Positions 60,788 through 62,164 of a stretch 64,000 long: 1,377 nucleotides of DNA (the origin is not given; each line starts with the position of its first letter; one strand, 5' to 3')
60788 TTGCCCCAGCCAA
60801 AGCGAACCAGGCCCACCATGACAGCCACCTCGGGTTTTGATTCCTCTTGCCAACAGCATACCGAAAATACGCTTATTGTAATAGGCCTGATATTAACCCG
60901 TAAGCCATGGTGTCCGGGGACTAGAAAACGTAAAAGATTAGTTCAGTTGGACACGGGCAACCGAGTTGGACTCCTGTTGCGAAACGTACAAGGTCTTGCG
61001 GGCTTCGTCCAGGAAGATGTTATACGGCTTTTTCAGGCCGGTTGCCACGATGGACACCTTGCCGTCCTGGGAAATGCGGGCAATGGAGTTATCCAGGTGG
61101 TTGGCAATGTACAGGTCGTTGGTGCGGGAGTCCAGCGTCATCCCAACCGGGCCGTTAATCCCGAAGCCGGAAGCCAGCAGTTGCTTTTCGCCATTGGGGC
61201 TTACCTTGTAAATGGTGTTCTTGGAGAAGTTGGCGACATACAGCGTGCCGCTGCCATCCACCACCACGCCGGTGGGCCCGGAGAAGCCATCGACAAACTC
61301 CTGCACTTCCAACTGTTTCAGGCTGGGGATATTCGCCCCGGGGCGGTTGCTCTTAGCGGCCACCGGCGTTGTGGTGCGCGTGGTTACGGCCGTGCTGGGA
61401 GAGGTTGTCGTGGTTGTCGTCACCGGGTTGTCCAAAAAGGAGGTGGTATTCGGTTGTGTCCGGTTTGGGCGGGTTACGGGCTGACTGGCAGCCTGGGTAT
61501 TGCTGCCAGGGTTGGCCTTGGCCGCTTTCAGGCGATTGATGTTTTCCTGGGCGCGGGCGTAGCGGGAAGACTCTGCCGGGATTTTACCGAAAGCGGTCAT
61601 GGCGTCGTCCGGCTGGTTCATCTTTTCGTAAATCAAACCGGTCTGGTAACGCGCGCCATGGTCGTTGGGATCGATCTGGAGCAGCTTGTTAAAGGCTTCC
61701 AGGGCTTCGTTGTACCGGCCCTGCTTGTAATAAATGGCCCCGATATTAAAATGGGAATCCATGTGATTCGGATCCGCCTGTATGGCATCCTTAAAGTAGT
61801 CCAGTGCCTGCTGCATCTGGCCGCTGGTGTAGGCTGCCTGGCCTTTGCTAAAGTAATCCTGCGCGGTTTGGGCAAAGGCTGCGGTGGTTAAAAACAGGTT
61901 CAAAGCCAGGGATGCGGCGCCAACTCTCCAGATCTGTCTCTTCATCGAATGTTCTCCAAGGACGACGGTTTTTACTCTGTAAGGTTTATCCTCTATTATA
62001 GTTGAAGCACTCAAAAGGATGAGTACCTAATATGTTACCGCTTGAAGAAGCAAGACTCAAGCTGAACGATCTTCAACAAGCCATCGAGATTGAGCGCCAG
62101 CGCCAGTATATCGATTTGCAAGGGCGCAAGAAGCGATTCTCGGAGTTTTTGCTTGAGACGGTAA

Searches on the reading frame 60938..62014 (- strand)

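Call 20: search_protein_families(library=pfam, proteins=[window:60938-62014:-], max_evalue=0.001)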
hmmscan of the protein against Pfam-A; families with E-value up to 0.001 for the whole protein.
window:60938-62014:- (358 aa): 24 families
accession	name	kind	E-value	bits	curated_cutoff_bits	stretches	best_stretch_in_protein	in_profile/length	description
PF00515.34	TPR_1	-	2.9e-21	74.8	27.8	2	87-118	3-34/34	Tetratricopeptide repeat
PF07719.23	TPR_2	-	1.2e-19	69.2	27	2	87-118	3-34/34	Tetratricopeptide repeat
PF14559.12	TPR_19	-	8.2e-19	68.1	25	2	63-123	3-61/68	Tetratricopeptide repeat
PF12895.13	ANAPC3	-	7e-16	58.7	27.2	2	45-110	17-81/82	Anaphase-promoting complex, cyclosome, subunit 3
PF13181.12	TPR_8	-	1.3e-15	56.6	25.7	1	87-118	3-34/34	Tetratricopeptide repeat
PF13414.12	TPR_11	-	3.7e-15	55.8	26.8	2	92-132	1-41/42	TPR repeat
PF13432.12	TPR_16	-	5.9e-13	49.4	32.7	1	57-118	3-64/65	Tetratricopeptide repeat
PF13371.12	TPR_9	-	7e-12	45.6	35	1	91-142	1-52/73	Tetratricopeptide repeat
PF13431.12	TPR_17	-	7.2e-12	45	24.4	2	73-106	1-34/34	Tetratricopeptide repeat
PF13174.12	TPR_6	-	2.3e-11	44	26.3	1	86-117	1-32/33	Tetratricopeptide repeat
PF13424.12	TPR_12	-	2.4e-10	40.9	30.1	1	89-142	7-68/77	Tetratricopeptide repeat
PF13428.12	TPR_14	-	6.2e-10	39.2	23.5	1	92-124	8-40/44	Tetratricopeptide repeat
PF01731.26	Arylesterase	-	2.3e-07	31.3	21.3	0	236-270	45-80/86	Arylesterase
PF24684.1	Vgb_lyase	-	1.1e-06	28.2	50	1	247-356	141-250/290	Virginiamycin B lyase family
PF13176.12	TPR_7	-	2.2e-06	27.7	27.9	0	88-117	2-31/36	Tetratricopeptide repeat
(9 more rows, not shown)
